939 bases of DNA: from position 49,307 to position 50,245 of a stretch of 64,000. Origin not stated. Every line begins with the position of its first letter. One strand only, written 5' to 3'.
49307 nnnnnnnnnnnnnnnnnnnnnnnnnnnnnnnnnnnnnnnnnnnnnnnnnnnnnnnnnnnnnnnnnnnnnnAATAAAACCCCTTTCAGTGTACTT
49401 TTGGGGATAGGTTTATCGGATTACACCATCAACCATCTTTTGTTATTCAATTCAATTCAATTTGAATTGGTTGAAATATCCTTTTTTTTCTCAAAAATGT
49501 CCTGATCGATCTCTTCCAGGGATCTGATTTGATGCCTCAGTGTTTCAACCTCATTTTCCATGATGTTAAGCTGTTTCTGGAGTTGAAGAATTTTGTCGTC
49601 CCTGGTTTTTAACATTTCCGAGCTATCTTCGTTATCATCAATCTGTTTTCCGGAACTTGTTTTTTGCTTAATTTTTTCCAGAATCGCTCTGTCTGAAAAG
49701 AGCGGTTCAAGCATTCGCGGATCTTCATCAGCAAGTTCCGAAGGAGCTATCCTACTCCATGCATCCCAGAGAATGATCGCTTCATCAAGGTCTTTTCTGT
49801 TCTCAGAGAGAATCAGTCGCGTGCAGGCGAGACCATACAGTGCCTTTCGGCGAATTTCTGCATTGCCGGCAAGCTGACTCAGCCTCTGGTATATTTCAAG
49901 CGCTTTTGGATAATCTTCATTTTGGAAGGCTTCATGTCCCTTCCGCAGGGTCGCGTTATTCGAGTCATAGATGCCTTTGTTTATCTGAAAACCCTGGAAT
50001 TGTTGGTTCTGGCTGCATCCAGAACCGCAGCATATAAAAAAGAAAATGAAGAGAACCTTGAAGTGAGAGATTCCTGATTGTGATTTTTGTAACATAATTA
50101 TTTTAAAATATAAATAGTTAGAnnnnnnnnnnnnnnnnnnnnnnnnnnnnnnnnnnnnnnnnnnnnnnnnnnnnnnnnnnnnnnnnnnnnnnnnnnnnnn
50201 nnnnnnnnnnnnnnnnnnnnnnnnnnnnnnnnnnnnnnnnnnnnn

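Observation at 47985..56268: Uncharacterised sigma-54-controlled cell-surface locus: HK / coiled-coil lipoprotein / NtrC regulator divergent from a small Arg-rich protein and two giant FN3-PKD-LamG proteins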

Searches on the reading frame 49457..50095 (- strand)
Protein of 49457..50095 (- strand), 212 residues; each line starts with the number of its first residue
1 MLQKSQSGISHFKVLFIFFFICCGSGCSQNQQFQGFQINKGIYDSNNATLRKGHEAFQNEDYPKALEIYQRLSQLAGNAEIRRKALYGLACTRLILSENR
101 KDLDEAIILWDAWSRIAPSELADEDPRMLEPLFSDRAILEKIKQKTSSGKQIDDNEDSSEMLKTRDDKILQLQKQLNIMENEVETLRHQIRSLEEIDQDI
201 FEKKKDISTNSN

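Call 5: search_protein_families(library=pfam, proteins=[window:49457-50095:-], max_evalue=0.01)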
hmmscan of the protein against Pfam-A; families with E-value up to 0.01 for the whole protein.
window:49457-50095:- (212 aa): 1 family
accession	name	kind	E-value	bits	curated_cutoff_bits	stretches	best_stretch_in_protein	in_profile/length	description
PF12141.13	BMT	-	9.5e-05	21.6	28.3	1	52-176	130-248/486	Beta-mannosyltransferases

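Call 6: search_protein_families(library=ncbifam, proteins=[window:49457-50095:-], max_evalue=0.01)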
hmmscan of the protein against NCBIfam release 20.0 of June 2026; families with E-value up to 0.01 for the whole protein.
window:49457-50095:- (212 aa): 1 family
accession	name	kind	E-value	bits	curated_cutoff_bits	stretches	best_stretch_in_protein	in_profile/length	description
TIGR03302.1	OM_YfiO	subfamily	0.0014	18.2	81.4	1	13-90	3-77/239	outer membrane protein assembly factor BamD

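Call 7: find_encoding_contigs(protein=window:49457-50095:-, flank=10000, max_places=10)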
Protein window:49457-50095:- (212 aa): no gene with exactly this product is on record in the collection.

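Call 10: find_homologous_proteins(query=window:49457-50095:-)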
Query window:49457-50095:- (212 aa): 17 proteins with E <= 0.001 among 128 candidates.
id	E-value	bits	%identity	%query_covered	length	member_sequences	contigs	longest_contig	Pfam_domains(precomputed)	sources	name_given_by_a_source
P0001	2.7e-134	463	100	100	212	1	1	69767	-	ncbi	ncbi:MAG: tetratricopeptide repeat protein [Desulfobacterales bacterium]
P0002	8.9e-113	393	86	100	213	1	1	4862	-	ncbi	-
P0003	7.5e-95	334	74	100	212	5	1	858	-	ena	-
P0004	2.4e-90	320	71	100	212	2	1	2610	-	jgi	-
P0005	4.5e-90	319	69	100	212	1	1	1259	-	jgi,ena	-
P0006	2.8e-85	303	67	100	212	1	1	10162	-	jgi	-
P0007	4.2e-83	296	67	100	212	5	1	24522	-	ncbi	-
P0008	8.5e-78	279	63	100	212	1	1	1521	-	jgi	jgi:tetratricopeptide (TPR) repeat protein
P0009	2.3e-72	261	60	100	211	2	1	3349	-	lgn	-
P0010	3.3e-69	251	58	100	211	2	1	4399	-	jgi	-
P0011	1.6e-52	196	46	98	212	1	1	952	-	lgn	-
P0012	6.3e-46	175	47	93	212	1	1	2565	-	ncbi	-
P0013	7.4e-43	165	49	87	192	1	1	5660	-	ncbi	-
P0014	8.0e-43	165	45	97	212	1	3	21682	-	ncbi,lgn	-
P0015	6.9e-25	106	37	93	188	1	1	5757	-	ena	-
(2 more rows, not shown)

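Call 11: find_encoding_contigs(protein=P0007, flank=10000, max_places=3)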
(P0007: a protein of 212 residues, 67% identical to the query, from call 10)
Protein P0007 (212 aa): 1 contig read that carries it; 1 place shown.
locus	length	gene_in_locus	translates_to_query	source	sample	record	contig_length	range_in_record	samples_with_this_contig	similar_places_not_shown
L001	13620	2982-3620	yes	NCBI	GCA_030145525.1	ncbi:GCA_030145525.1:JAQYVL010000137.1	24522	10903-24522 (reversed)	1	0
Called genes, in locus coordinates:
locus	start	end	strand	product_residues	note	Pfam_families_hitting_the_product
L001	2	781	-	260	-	?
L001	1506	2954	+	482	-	PF00672:HAMP, PF00512:HisKA, PF02518:HATPase_c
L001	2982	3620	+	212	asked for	-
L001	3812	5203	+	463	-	PF00072:Response_reg, PF19044:P-loop_TraG (weak), PF00158:Sigma54_activat, PF14532:Sigma54_activ_2, PF07724:AAA_2 (weak), PF07728:AAA_5, PF25601:AAA_lid_14, PF02954:HTH_8, +1 more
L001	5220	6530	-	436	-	PF03446:NAD_binding_2 (weak), PF03721:UDPG_MGDP_dh_N, PF00984:UDPG_MGDP_dh, PF03720:UDPG_MGDP_dh_C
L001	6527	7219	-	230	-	PF01479:S4, PF00849:PseudoU_synth_2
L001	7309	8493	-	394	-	PF01960:ArgJ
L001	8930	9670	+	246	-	PF01416:PseudoU_synth_1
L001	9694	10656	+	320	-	PF02558:ApbA, PF08546:ApbA_C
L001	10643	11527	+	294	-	PF00491:Arginase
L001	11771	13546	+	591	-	PF01268:FTHFS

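Call 12: find_encoding_contigs(protein=P0014, flank=10000, max_places=3)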
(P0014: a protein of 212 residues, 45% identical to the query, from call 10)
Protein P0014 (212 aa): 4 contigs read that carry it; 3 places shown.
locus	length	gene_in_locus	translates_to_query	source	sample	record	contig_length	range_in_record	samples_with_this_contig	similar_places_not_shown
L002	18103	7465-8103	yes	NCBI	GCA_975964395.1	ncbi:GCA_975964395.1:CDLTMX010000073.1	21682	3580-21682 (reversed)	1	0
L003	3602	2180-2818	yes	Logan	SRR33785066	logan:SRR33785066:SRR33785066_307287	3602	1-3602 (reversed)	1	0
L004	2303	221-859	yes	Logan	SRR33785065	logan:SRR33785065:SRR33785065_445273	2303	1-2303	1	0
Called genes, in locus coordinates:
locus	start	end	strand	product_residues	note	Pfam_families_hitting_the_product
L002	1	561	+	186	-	?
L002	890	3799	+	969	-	PF03699:UPF0182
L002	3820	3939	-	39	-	-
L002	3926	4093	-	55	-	-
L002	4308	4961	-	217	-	PF07022:Phage_CI_repr (weak), PF00717:Peptidase_S24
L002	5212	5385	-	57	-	-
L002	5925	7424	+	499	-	PF00672:HAMP, PF00512:HisKA, PF02518:HATPase_c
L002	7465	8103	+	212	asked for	-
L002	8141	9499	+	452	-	PF00072:Response_reg, PF00158:Sigma54_activat, PF14532:Sigma54_activ_2, PF07724:AAA_2 (weak), PF07728:AAA_5, PF25601:AAA_lid_14, PF02954:HTH_8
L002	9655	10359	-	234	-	PF01479:S4, PF00849:PseudoU_synth_2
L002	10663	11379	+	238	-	PF01416:PseudoU_synth_1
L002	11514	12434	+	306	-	PF12706:Lactamase_B_2 (faint), PF23023:Anti-Pycsar_Apyc1 (faint)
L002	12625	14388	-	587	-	PF01268:FTHFS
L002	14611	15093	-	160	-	PF00710:Asparaginase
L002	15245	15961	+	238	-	PF01980:TrmO_N, PF18389:TrmO_C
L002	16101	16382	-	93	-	-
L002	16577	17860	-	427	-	PF02641:DUF190, PF00571:CBS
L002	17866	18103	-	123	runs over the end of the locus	PF02537:CRCB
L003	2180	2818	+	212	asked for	-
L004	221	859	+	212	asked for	-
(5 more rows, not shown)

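Call 13: find_encoding_contigs(protein=P0006, flank=10000, max_places=3)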
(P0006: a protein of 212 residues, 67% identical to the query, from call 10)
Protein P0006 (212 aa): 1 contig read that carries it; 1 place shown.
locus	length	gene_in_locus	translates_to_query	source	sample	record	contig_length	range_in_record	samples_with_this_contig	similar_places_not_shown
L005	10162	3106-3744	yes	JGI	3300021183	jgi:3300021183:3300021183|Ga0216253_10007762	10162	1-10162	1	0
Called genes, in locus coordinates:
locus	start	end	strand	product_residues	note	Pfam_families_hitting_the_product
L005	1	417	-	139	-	?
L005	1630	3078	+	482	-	PF00672:HAMP, PF00512:HisKA, PF02518:HATPase_c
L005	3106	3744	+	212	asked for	-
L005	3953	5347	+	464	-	PF00072:Response_reg, PF00158:Sigma54_activat, PF01078:Mg_chelatase (faint), PF14532:Sigma54_activ_2, PF07724:AAA_2 (weak), PF07728:AAA_5, PF25601:AAA_lid_14, PF02954:HTH_8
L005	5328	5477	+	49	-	-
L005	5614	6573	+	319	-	PF03783:CsgG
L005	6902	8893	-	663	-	PF02730:AFOR_N, PF01314:AFOR_C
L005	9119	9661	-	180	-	PF00501:AMP-binding (weak), PF13193:AMP-binding_C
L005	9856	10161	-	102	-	?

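Call 21: find_related_loci(query=A2, collection=genome_contigs, flank=10000)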
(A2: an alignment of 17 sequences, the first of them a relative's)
Query A2 (212 aa) in genome_contigs; peptide patterns used: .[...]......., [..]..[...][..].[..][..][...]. (x = any residue, [..] = any of these).
600 stretches matched a pattern (row limit reached: there are more); 30 encode a relative of the query (tblastn E <= 1e-3); 30 distinct loci.
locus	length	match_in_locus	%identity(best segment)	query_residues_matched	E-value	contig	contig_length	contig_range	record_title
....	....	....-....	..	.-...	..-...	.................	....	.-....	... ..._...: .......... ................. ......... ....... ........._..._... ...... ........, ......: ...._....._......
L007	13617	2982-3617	67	1-212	2e-91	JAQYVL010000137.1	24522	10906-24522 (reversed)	MAG: Desulfobacterales bacterium isolate SG_15_bin76 SG_15_bin.76.orig_15_c_000000528940, whole genome shotgun sequence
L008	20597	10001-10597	43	11-208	1e-49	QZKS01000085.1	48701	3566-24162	MAG: Desulfobacteraceae bacterium isolate SURF_7 Ga0104751_1000992, whole genome shotgun sequence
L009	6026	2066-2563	51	44-209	4e-49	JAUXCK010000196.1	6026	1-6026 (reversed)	MAG: Desulfobacteraceae bacterium isolate CSMAG_2823 CSMAG_2823_k117_4574220_length_6026_cov_15.5492, whole genome shotg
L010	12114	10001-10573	43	14-208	2e-41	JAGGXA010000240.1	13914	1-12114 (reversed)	MAG: Deltaproteobacteria bacterium isolate AUK140 PB_MBMC_094_c_000000000133, whole genome shotgun sequence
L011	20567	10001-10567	42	13-210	6e-40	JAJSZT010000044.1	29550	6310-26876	MAG: Deltaproteobacteria bacterium isolate CR9063A Ga0402054_073, whole genome shotgun sequence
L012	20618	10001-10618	37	4-208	5e-38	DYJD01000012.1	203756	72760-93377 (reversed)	MAG TPA_asm: Desulfosudis oleivorans isolate FI88_2_51_70 Afr_mines_FI88_49_length_203756_cov_30_744238, whole genome sh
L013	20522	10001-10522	43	17-210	6e-38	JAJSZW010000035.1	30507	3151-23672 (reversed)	MAG: Deltaproteobacteria bacterium isolate SM7059A Ga0402080_069, whole genome shotgun sequence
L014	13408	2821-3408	37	14-208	3e-37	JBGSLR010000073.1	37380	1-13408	MAG: Desulfobacterales bacterium isolate JTS-AC21 k141_934402, whole genome shotgun sequence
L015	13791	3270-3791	41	17-210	2e-37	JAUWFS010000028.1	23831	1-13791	MAG: Deltaproteobacteria bacterium isolate CSMAG_2222 CSMAG_2222_k141_1689339_length_23831_cov_15.5382, whole genome sho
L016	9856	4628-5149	39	17-210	2e-36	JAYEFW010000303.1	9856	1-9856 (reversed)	MAG: Thermodesulfobacteriota bacterium isolate MAG262 MAG262_303, whole genome shotgun sequence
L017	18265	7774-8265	39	16-207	5e-36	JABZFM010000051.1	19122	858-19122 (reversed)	MAG: Desulfobacteraceae bacterium isolate Grevelingen_8MPa_metabat2.60 scaffold_1675, whole genome shotgun sequence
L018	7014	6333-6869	34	12-209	3e-30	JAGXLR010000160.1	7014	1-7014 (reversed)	MAG: Desulfobacterales bacterium isolate GSL_CB2_4 NODE_1592_length_7014_cov_6.21635, whole genome shotgun sequence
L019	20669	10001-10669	32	14-210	4e-30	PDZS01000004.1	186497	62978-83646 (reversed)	MAG: Deltaproteobacteria bacterium YD0425bin51 scaffold4, whole genome shotgun sequence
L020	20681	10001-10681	30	12-207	2e-27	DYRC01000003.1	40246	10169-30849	MAG TPA_asm: Desulfonema limicola isolate SulCav_GS10_10_45_377 SulCav_GS10_10_551_length_40246_cov_202_775348, whole ge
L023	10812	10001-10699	27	13-209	2e-21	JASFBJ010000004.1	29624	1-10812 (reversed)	MAG: Desulfobacterales bacterium isolate GB_4872_bin42 NODE_46_length_29624_cov_10.977172, whole genome shotgun sequence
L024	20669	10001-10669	25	2-209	6e-19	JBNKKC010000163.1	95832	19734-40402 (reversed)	MAG: Desulfobacteraceae bacterium isolate H1H2.bin.5.orig k141_1887541, whole genome shotgun sequence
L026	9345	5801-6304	29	57-209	2e-18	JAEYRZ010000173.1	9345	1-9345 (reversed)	MAG: Proteobacteria bacterium isolate OH_CBB_79 k127_1965709, whole genome shotgun sequence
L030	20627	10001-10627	27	16-206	7e-17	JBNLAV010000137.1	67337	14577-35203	MAG: Desulfobacteraceae bacterium isolate C2.bin.44.orig k141_232497, whole genome shotgun sequence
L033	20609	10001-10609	26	8-206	4e-14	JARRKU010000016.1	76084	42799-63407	MAG: Desulfobacteraceae bacterium isolate Spart_054_MAG scaffold_23, whole genome shotgun sequence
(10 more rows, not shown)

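Call 35: search_protein_families(library=pfam, alignment_id=A2, max_evalue=1)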
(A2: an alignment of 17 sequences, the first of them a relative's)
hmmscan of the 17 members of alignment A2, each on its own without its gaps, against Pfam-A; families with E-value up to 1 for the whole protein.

A. member 1, P0001 (212 aa): 11 families
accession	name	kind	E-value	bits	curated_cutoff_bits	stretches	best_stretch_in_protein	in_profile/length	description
PF12141.13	BMT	-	9.5e-05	21.6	28.3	1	52-176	130-248/486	Beta-mannosyltransferases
PF16331.10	TolA_bind_tri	-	0.025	15.1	30.1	1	160-195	11-46/76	TolA binding protein trimerisation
PF07719.23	TPR_2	-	0.026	15.1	27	1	51-78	6-33/34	Tetratricopeptide repeat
PF13428.12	TPR_14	-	0.044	14.9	23.5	0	49-84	4-40/44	Tetratricopeptide repeat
PF00515.34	TPR_1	-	0.065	13.5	27.8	1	51-71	6-26/34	Tetratricopeptide repeat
PF25575.1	TPR_BSK1_C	-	0.12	12.7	42.2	1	46-74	42-70/118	Serine/threonine-protein kinase BSK1-like, TPR repeats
PF13432.12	TPR_16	-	0.13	13.2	32.7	1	50-113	1-57/65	Tetratricopeptide repeat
PF18504.6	Csm1_N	-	0.17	12.7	26.3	1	152-195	26-69/70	Csm1 N-terminal domain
PF05008.21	V-SNARE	-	0.21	12.5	25.9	1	137-192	14-68/92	Vesicle transport v-SNARE protein N-terminus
PF17561.7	TssO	-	0.72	10.5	29.2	0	9-78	8-75/148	Type VI secretion system, TssO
PF17274.7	DUF5339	-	0.75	11.1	27.7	1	160-199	14-52/70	Family of unknown function (DUF5339)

B. families by the number of members that match (of 17 scanned): 68 families (the first 25 are shown)
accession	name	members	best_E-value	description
PF18035.6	Bap31_Bap29_C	10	0.0094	Bap31/Bap29 cytoplasmic coiled-coil domain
PF16331.10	TolA_bind_tri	9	0.00038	TolA binding protein trimerisation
PF07719.23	TPR_2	9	0.0011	Tetratricopeptide repeat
PF00515.34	TPR_1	8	0.01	Tetratricopeptide repeat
PF25575.1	TPR_BSK1_C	7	0.00048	Serine/threonine-protein kinase BSK1-like, TPR repeats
PF18504.6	Csm1_N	7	0.17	Csm1 N-terminal domain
PF25481.1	Nucleoprot-TPR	5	0.028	Nucleoprotein TPR-like domain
PF13428.12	TPR_14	4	0.041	Tetratricopeptide repeat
PF08286.16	Spc24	4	0.2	Spc24 subunit of Ndc80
PF14362.11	DUF4407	4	0.21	Domain of unknown function (DUF4407)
PF17274.7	DUF5339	4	0.31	Family of unknown function (DUF5339)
PF04859.17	DUF641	4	0.34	Plant protein of unknown function (DUF641)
PF12141.13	BMT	3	9.5e-05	Beta-mannosyltransferases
PF05266.19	DUF724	3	0.018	Protein of unknown function (DUF724)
PF23991.1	DUF7310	3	0.047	Coiled-coil region of unknown function (DUF7310)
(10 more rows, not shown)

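Call 40: search_solved_structures(query=A2, max_evalue=1)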
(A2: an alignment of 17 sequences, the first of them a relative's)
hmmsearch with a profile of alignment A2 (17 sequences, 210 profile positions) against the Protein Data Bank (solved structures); distinct sequences matched with E-value up to 1: 64 (the best 60 are shown).
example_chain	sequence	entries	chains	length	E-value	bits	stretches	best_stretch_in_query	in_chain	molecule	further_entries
3kd7_A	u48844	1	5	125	2.8e-07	33.4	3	47-83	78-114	CTPR390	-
7obi_A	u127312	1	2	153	2.9e-05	26.8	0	49-78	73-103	CTPR-rv4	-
2lni_A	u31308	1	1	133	0.0036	20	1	38-75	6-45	Stress-induced-phosphoprotein 1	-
9qhc_A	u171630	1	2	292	0.0041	19.8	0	51-76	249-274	Engineered tetratricopeptide repeat protein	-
1na0_A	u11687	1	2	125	0.01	18.5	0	51-83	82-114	designed protein CTPR3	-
3n4x_A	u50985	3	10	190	0.018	17.7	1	148-191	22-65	Monopolin complex subunit CSM1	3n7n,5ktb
8qnv_A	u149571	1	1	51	0.019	17.6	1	165-204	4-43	Transposase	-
6w1s_B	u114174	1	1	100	0.031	16.9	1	122-181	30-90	Mediator of RNA polymerase II transcription subunit 4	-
1na3_A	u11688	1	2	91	0.033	16.8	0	50-84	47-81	designed protein CTPR2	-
2wqh_A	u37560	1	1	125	0.052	16.2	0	51-82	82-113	CTPR3Y3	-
2vkj_A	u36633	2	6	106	0.054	16.2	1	47-86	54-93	TM1634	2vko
5fv8_A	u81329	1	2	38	0.059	16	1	162-193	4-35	FOSW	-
6v8e_A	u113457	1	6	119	0.06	16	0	51-83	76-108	Designed protein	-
8qnt_A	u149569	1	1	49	0.065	15.9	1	150-184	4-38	Transposase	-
8ch0_A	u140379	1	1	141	0.074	15.7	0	51-74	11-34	Consensus tetratricopeptide repeat protein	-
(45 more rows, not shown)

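Call 43: predict_structure(alignment_id=A2)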
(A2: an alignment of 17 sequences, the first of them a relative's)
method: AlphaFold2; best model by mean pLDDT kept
length: 212 residues; sequences in the alignment: 17
mean_pLDDT: 75.4   pTM: 0.45
mean pLDDT of the five models: 75.4, 73.3, 69.0, 68.7, 65.2
residues with pLDDT >= 90: 89; 70-90: 47; 50-70: 40; < 50: 36
segments of 3 or more residues with pLDDT < 50: 1-9, 24-40, 145-154
pLDDT, mean of each block of 10 residues (from residue 1): 42 57 44 39 81 96 97 91 93 91 92 81 73 64 49 55 84 93 93 91 80 56
secondary structure, 60 per line:
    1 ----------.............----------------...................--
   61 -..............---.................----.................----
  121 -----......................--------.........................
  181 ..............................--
elements in order: H11-23 H40-58 H62-75 H79-95 H100-116 H126-147 H156-210

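Call 70: fold_search(model_id=the predicted structure, library=pdb)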
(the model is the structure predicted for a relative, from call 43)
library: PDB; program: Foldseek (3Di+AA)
matches with E <= 10: 929; with E <= 0.001: 0
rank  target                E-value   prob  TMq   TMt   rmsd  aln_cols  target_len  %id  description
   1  9is4_1                2.9e-02  1.00  0.37  0.48  11.5       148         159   16  Cryo-EM structure of a TEF30-associated intermediate C2S-type PSII-LHCII supercomplex from Chlamydomonas reinhardtii (released 2025-05-21)
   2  2wqh                  4.4e-02  1.00  0.29  0.58   2.4        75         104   25  Crystal structure of CTPR3Y3 (released 2010-04-07)
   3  6vfh_A                4.4e-02  1.00  0.31  0.53   3.9        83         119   25  De novo designed tetrahedral nanoparticle T33_dn10 (released 2020-08-12)
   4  9pff_M                4.9e-02  0.97  0.29  0.23  11.9       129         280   17  Min22bin20S complex (NSF-alphaSNAP-2:2 syntaxin-1a H3:SNAP-25 SN1), non-hydrolyzing, class 27 (released 2025-08-06)
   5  3qky                  5.3e-02  1.00  0.34  0.29   2.7        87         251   21  Crystal structure of Rhodothermus marinus BamD (released 2011-04-20)
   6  1na3_A                5.6e-02  1.00  0.30  0.70   2.4        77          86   26  Design of Stable alpha-Helical Arrays from an Idealized TPR Motif (released 2003-06-03)
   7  1na0_A                5.6e-02  1.00  0.30  0.51   2.4        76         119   26  Design of Stable alpha-Helical Arrays from an Idealized TPR Motif (released 2003-06-03)
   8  3kd7_C                5.9e-02  1.00  0.29  0.59   2.4        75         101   24  Designed TPR module (CTPR390) in complex with its peptide-ligand (Hsp90 peptide) (released 2010-02-02)
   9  6hft                  7.1e-02  0.99  0.37  0.26  16.9       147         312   18  Hsp90 co-chaperone Cns1 from Saccharomyces cerevisiae (delta69) (released 2019-03-27)
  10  4j8e_A                7.5e-02  1.00  0.33  0.55   7.9        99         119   17  Middle domain of Hsc70-interacting protein, crystal form I (released 2013-07-03)
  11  3kd7_A                8.0e-02  1.00  0.30  0.60   2.4        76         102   25  Designed TPR module (CTPR390) in complex with its peptide-ligand (Hsp90 peptide) (released 2010-02-02)
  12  4j8e_B                8.0e-02  1.00  0.31  0.53   8.6        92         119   17  Middle domain of Hsc70-interacting protein, crystal form I (released 2013-07-03)
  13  6vfk_A                8.5e-02  1.00  0.31  0.52   3.9        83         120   25  De novo designed tetrahedral nanoparticle T33_dn10 displaying 4 copies of BG505-SOSIP trimer on the surface (released 2020-07-22)
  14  2dba_MODEL_1_A        8.5e-02  0.99  0.30  0.42  13.5       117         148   16  The solution structure of the tetratrico peptide repeat of human Smooth muscle cell associated protein-1, isof (released 2006-06-15)
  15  6hc2_C                1.0e-01  1.00  0.32  0.19   6.8       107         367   22  Crystal structure of NuMA/LGN hetero-hexamers (released 2019-05-29)
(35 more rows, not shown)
